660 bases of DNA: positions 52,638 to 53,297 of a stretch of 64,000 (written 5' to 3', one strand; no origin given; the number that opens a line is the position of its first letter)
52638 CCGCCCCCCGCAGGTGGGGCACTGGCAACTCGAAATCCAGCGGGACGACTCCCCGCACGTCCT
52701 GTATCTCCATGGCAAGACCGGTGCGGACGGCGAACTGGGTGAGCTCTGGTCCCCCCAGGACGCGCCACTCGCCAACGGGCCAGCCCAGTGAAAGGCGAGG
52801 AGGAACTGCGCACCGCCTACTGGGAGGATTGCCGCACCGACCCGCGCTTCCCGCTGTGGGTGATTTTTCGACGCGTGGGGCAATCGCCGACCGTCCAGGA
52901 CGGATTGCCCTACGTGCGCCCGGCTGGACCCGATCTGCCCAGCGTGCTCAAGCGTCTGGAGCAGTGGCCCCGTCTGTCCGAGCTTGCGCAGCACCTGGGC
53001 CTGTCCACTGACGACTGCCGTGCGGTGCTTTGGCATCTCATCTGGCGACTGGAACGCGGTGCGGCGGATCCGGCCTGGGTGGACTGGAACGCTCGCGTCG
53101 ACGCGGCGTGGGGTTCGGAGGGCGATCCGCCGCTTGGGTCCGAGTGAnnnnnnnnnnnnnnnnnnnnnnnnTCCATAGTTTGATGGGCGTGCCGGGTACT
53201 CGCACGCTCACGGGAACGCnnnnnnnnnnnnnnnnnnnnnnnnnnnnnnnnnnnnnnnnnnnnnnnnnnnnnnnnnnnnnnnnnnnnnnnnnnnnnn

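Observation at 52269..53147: Divergent control region with a perfect 12-bp inverted repeat, plus two unannotatable small genes facing the shdr string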

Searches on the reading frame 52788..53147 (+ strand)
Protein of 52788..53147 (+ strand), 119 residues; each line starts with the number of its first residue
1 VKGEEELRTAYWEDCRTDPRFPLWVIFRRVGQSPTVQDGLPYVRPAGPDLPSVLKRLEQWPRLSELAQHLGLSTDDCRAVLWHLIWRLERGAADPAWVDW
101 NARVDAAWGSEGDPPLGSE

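Call 7: search_protein_families(library=pfam, proteins=[window:52788-53147:+], max_evalue=0.1)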
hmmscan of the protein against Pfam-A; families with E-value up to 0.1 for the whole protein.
window:52788-53147:+ (119 aa): 0 families

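Call 9: search_protein_families(library=ncbifam, proteins=[window:52788-53147:+], max_evalue=0.1)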
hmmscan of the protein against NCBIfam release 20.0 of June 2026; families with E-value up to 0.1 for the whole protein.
window:52788-53147:+ (119 aa): 0 families

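Call 10: find_homologous_proteins(query=window:52788-53144:+, max_evalue=0.01)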
Query window:52788-53144:+ (119 aa): 4 proteins with E <= 0.01 among 8 candidates.
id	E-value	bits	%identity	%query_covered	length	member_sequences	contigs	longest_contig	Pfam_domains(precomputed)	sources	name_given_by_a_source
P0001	1.5e-57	211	81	91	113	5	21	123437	-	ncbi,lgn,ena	-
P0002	1.9e-56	207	84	91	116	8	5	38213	-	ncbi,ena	-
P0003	1.8e-55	204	81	93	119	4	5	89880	-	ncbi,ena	-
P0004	2.0e-44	168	65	98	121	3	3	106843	-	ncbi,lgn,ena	-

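Call 11: search_solved_structures(query=window:52788-53144:+, max_evalue=10)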
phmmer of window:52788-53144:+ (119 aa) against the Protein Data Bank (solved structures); distinct sequences matched with E-value up to 10: 6.
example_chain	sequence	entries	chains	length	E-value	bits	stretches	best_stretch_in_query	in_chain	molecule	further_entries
8vd6_A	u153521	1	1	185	8.8e-05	25.4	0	55-81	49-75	CAP REPEAT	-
3rhb_A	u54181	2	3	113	0.13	15.2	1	25-77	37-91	Glutaredoxin-C5, chloroplastic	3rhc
1v4v_A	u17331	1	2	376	0.64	12.9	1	40-70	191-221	UDP-N-Acetylglucosamine 2-Epimerase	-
6smk_A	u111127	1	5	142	0.72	12.8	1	31-84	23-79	Peptidase_M23 domain-containing protein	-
3gzg_A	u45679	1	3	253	1.2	12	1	15-65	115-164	Molybdate-binding periplasmic protein; permease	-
2h5y_A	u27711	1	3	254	1.2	12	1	15-65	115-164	Molybdate-binding periplasmic protein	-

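Call 14: find_encoding_contigs(protein=P0004, flank=10000, max_places=3)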
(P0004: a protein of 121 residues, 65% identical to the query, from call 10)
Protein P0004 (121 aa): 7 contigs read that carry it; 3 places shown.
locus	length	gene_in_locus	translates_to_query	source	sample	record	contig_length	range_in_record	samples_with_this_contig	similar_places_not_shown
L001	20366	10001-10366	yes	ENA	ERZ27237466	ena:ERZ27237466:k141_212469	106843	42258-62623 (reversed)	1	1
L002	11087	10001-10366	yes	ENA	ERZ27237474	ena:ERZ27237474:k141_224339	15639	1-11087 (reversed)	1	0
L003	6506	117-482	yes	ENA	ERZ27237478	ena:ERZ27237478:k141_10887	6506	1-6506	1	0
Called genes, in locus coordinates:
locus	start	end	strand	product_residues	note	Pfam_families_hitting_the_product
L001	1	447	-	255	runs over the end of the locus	PF01012:ETF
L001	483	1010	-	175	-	PF01590:GAF (weak), PF13185:GAF_2 (weak)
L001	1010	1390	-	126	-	PF13686:DrsE_2 (faint), PF02635:DsrE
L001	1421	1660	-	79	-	PF01206:TusA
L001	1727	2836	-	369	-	PF21948:LplA-B_cat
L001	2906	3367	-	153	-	PF01597:GCV_H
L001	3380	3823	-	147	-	PF01597:GCV_H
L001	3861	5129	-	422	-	PF13484:Fer4_16 (faint), PF12838:Fer4_7 (faint), PF13183:Fer4_8, PF13237:Fer4_10 (faint), PF13187:Fer4_9, PF13534:Fer4_17, PF02754:CCG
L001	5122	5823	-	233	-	-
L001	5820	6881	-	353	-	PF00070:Pyr_redox (faint), PF01266:DAO (faint), PF07992:Pyr_redox_2, PF12831:FAD_oxidored (weak), PF13738:Pyr_redox_3 (weak)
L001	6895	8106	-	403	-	PF02754:CCG (weak)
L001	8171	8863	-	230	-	PF13187:Fer4_9 (faint), PF13183:Fer4_8, PF13534:Fer4_17 (weak)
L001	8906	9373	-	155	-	PF02635:DsrE (faint), PF13686:DrsE_2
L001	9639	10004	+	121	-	-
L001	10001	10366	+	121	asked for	-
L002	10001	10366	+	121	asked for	-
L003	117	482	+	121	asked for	-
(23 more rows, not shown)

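Call 16: find_encoding_contigs(protein=P0001, flank=10000, max_places=3)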
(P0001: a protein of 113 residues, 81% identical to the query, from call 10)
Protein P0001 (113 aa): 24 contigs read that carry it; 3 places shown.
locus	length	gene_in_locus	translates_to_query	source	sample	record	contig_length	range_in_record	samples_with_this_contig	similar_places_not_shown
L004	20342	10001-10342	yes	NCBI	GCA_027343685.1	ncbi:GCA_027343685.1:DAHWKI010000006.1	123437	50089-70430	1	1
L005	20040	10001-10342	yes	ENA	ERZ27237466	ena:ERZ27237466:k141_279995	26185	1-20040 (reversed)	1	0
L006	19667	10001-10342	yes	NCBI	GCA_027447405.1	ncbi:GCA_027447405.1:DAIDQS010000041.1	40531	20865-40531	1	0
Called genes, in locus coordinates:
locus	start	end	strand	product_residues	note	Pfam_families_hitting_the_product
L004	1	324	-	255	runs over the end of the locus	PF01012:ETF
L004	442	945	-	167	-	PF01590:GAF (weak), PF13185:GAF_2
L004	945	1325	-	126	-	PF13686:DrsE_2 (faint), PF02635:DsrE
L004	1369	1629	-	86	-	PF01206:TusA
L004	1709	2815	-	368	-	PF21948:LplA-B_cat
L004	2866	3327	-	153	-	PF01597:GCV_H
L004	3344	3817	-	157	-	PF01597:GCV_H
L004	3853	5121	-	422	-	PF13484:Fer4_16 (faint), PF12838:Fer4_7 (faint), PF13183:Fer4_8, PF13237:Fer4_10 (faint), PF13187:Fer4_9, PF13534:Fer4_17, PF02754:CCG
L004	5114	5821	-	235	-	-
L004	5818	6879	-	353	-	PF00070:Pyr_redox (faint), PF01134:GIDA (faint), PF01266:DAO (weak), PF07992:Pyr_redox_2, PF12831:FAD_oxidored, PF13738:Pyr_redox_3 (faint)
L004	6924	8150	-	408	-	PF02754:CCG (weak)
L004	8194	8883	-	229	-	PF13187:Fer4_9 (faint), PF13183:Fer4_8, PF13237:Fer4_10 (faint), PF13534:Fer4_17 (weak)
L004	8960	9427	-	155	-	PF02635:DsrE (weak), PF13686:DrsE_2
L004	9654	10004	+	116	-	-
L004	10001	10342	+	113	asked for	-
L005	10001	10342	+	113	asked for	-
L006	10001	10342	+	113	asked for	-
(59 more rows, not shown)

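Call 17: find_encoding_contigs(protein=P0002, flank=10000, max_places=3)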
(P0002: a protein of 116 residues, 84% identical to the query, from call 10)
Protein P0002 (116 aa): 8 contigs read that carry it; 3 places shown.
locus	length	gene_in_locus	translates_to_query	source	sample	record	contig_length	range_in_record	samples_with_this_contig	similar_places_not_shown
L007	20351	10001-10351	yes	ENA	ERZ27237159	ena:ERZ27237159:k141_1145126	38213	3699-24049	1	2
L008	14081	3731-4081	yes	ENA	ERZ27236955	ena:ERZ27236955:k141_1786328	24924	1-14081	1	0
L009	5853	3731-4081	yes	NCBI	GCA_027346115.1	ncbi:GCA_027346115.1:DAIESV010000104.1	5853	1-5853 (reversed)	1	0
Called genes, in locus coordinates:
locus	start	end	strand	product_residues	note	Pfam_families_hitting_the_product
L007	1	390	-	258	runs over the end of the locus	PF01012:ETF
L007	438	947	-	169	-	PF13185:GAF_2, PF01590:GAF (weak)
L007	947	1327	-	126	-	PF13686:DrsE_2 (faint), PF02635:DsrE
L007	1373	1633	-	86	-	PF01206:TusA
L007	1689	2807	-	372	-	PF21948:LplA-B_cat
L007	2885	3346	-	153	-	PF01597:GCV_H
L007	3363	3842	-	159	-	PF01597:GCV_H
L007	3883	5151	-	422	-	PF13484:Fer4_16 (faint), PF12838:Fer4_7 (faint), PF13183:Fer4_8, PF13237:Fer4_10 (faint), PF13187:Fer4_9, PF13534:Fer4_17, PF02754:CCG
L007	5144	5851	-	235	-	-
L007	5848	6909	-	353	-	PF00070:Pyr_redox (faint), PF01134:GIDA (faint), PF01266:DAO (weak), PF07992:Pyr_redox_2, PF12831:FAD_oxidored (weak), PF13738:Pyr_redox_3 (faint)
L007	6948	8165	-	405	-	PF02754:CCG (weak)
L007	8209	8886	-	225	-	PF13183:Fer4_8, PF13187:Fer4_9 (weak), PF13237:Fer4_10 (faint), PF13534:Fer4_17 (weak)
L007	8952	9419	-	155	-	PF02635:DsrE (weak), PF13686:DrsE_2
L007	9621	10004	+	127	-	-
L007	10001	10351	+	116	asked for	-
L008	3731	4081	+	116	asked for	-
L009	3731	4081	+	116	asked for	-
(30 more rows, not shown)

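Call 18: find_encoding_contigs(protein=P0003, flank=10000, max_places=3)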
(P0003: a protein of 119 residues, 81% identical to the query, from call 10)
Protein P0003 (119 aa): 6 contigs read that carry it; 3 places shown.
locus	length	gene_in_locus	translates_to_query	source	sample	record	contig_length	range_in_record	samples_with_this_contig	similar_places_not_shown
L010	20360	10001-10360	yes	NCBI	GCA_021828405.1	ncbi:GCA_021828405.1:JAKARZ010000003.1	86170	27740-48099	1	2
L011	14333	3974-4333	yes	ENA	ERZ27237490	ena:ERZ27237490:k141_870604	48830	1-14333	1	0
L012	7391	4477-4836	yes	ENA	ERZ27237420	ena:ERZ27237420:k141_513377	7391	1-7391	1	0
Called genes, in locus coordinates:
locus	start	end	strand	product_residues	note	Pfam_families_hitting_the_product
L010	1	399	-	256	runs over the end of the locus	PF01012:ETF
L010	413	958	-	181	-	PF13185:GAF_2, PF01590:GAF (weak)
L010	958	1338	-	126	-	PF13686:DrsE_2 (faint), PF02635:DsrE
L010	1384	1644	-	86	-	PF01206:TusA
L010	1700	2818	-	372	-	PF21948:LplA-B_cat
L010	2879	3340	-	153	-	PF01597:GCV_H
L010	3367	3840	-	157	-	PF01597:GCV_H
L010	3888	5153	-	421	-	PF13484:Fer4_16 (faint), PF13183:Fer4_8, PF13237:Fer4_10 (faint), PF12838:Fer4_7 (weak), PF13187:Fer4_9, PF13534:Fer4_17, PF02754:CCG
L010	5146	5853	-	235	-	-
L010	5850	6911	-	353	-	PF00070:Pyr_redox (faint), PF01134:GIDA (faint), PF01266:DAO (weak), PF07992:Pyr_redox_2, PF12831:FAD_oxidored, PF13454:NAD_binding_9 (faint), PF13738:Pyr_redox_3 (weak)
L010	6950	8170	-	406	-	PF02754:CCG (weak)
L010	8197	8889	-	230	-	PF13183:Fer4_8, PF13187:Fer4_9 (weak), PF13237:Fer4_10 (faint), PF13534:Fer4_17 (weak)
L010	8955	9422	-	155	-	PF02635:DsrE (weak), PF13686:DrsE_2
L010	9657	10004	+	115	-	-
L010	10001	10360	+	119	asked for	-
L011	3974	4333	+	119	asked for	-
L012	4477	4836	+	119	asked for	-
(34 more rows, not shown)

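Call 28: find_related_loci(query=A1, collection=genome_contigs, flank=10000)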
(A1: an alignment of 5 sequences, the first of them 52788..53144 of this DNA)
Query A1 (119 aa) in genome_contigs; peptide patterns used: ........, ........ (x = any residue, [..] = any of these).
50 stretches matched a pattern; 3 encode a relative of the query (tblastn E <= 1e-3); 3 distinct loci.
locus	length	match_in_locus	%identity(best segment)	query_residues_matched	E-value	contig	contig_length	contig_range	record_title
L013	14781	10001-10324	81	1-108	9e-60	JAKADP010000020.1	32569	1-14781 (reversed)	MAG: Bacillota bacterium isolate WH5.bin24 NODE_596_length_32569_cov_4.182387, whole genome shotgun sequence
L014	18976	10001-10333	83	1-108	3e-58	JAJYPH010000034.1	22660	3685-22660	MAG: Bacillota bacterium isolate DS3.bin47 NODE_2097_length_22660_cov_2.802689, whole genome shotgun sequence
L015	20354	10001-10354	65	1-117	5e-48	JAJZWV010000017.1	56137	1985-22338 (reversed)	MAG: Bacillota bacterium isolate TL1-2.bin45 NODE_433_length_56137_cov_4.00104, whole genome shotgun sequence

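Call 34: predict_structure(alignment_id=A1)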
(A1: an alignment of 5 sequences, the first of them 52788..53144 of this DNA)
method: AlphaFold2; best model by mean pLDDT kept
length: 119 residues; sequences in the alignment: 5
mean_pLDDT: 57.2   pTM: 0.47
mean pLDDT of the five models: 57.2, 55.4, 50.2, 49.7, 47.3
residues with pLDDT >= 90: 0; 70-90: 34; 50-70: 31; < 50: 54
segments of 3 or more residues with pLDDT < 50: 1-12, 14-22, 28-48, 111-119
pLDDT, mean of each block of 10 residues (from residue 1): 40 46 49 41 47 76 77 80 75 61 55 38
secondary structure, 60 per line:
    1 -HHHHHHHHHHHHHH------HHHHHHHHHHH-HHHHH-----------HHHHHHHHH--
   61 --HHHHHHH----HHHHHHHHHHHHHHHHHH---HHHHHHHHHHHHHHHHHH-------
elements in order: H2-15 H22-32 H34-38 H50-58 H63-69 H74-91 H95-112

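Call 37: search_protein_representatives(alignment_id=A1)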
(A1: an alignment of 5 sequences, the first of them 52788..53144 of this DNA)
Query: 5 sequences, 118 profile positions. Proteins with E-value up to 0.001 (for the whole library): 4; up to 1e-10: 3; up to 1e-30: 2. The best 4 are listed.
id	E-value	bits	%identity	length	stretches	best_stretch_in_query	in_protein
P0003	1.1e-65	234.9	-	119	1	1-117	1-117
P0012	6.6e-32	125.9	-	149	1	3-112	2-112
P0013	3.7e-30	120.3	-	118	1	3-115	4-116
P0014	1.7e-04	37.5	-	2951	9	45-113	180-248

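Call 39: find_encoding_contigs(protein=P0012, flank=10000, max_places=3)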
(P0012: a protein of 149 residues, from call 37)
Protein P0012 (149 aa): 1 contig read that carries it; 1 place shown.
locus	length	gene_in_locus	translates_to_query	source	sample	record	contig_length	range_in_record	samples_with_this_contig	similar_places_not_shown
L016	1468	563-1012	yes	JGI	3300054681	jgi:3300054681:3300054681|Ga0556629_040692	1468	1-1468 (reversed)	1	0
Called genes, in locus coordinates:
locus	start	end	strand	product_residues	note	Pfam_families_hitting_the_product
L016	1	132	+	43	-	?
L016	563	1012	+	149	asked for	-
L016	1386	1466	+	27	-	?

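Call 40: find_encoding_contigs(protein=P0013, flank=10000, max_places=3)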
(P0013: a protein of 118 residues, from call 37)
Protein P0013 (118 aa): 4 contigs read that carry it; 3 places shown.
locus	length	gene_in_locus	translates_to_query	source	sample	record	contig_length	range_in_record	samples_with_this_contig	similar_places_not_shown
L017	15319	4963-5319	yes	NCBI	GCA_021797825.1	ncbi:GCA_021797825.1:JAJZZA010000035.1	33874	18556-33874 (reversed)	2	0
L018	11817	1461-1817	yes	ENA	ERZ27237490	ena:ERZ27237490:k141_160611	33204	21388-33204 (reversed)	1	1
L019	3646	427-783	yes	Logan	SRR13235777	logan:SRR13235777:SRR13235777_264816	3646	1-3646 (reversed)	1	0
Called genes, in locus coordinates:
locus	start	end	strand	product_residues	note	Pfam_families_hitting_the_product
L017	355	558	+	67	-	-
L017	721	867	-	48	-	-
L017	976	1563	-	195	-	-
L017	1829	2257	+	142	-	PF08780:NTase_sub_bind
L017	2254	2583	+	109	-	PF01909:NTP_transf_2, PF18765:Polbeta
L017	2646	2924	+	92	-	PF00376:MerR, PF12728:HTH_17 (weak), PF13411:MerR_1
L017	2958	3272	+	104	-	PF00239:Resolvase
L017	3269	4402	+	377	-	PF12323:HTH_OrfB_IS605 (weak), PF01385:OrfB_IS605, PF07282:Cas12f1-like_TNB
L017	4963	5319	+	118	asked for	-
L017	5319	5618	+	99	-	PF02583:Trns_repr_metal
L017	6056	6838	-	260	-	PF00072:Response_reg, PF08769:Spo0A_C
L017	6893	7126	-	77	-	-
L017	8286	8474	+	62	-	-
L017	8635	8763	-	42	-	PF12784:PDDEXK_2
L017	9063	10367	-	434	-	PF05580:Peptidase_S55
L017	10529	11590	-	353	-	PF06925:MGDG_synth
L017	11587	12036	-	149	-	PF02681:DUF212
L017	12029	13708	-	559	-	PF02463:SMC_N, PF13476:AAA_23, PF13555:AAA_29 (weak), PF13304:AAA_21 (faint)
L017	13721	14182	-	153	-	PF01316:Arg_repressor, PF02863:Arg_repressor_C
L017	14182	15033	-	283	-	PF01513:NAD_kinase, PF20143:NAD_kinase_C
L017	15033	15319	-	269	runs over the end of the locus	PF01479:S4, PF01728:FtsJ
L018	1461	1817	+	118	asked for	-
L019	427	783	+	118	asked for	-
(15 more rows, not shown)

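Call 43: fold_search(model_id=the predicted structure, library=pdb)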
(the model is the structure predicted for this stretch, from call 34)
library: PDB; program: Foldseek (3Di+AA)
matches with E <= 10: 98; with E <= 0.001: 0
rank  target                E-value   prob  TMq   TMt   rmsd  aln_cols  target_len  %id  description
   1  7dvn                  1.8e+00  0.06  0.22  0.20  14.3       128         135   15  Crystal structure of a MarR family protein in complex with a lipid-like effector molecule from the psychrophilic bacteri (released 2021-11-24)
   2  1b9n_B                2.2e+00  0.07  0.17  0.12  12.2        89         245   19  REGULATOR FROM ESCHERICHIA COLI (released 2000-03-15)
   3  3hyi                  2.4e+00  0.11  0.26  0.12  10.4        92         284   16  Crystal structure of full-length DUF199/WhiA from Thermatoga maritima (released 2009-09-01)
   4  1b9m_B                2.6e+00  0.11  0.24  0.13  11.2        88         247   18  REGULATOR FROM ESCHERICHIA COLI (released 2000-03-15)
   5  2hos_A                2.9e+00  0.23  0.24  0.49   4.8        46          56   17  Phage-Selected Homeodomain Bound to Unmodified DNA (released 2006-12-12)
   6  9u19_F                3.1e+00  0.28  0.25  0.49   3.6        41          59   17  Crystal structure of the NKX2.1 homeodomain in complex with a 12-bp DNA duplex containing a CACG motif variant (released 2026-03-11)
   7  3jaj_z                3.1e+00  0.20  0.26  0.08   2.5        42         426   21  Structure of the engaged state of the mammalian SRP-ribosome complex (released 2015-08-05)
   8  8ye6_B                3.1e+00  0.18  0.29  0.38   7.5        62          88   10  Cryo-EM structure of Cas9-sgRNA-A32 complex (released 2024-09-11)
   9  7qtt_P                3.3e+00  0.07  0.20  0.17  29.4        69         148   19  Structural organization of a late activated human spliceosome (Baqr, core region) (released 2023-05-10)
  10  9u19_C                3.5e+00  0.25  0.25  0.53   3.6        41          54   17  Crystal structure of the NKX2.1 homeodomain in complex with a 12-bp DNA duplex containing a CACG motif variant (released 2026-03-11)
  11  2hi3_MODEL_1_A        3.7e+00  0.12  0.24  0.38   9.6        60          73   17  Solution structure of the homeodomain-only protein HOP (released 2007-01-02)
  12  6wc2_O                4.2e+00  0.21  0.24  0.52   3.5        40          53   18  Crystal Structure of a Ternary MEF2 Chimera/NKX2-5/myocardin enhancer DNA Complex (released 2020-07-22)
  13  1puf_A                4.2e+00  0.20  0.27  0.39   4.7        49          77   16  Crystal Structure of HoxA9 and Pbx1 homeodomains bound to DNA (released 2003-09-02)
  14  3hdd_A                4.2e+00  0.15  0.24  0.48   4.3        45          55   18  ENGRAILED HOMEODOMAIN DNA COMPLEX (released 1998-11-11)
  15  5lux_L                4.4e+00  0.13  0.26  0.47   7.4        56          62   20  Homeobox transcription factor CDX1 bound to methylated DNA (released 2017-05-17)
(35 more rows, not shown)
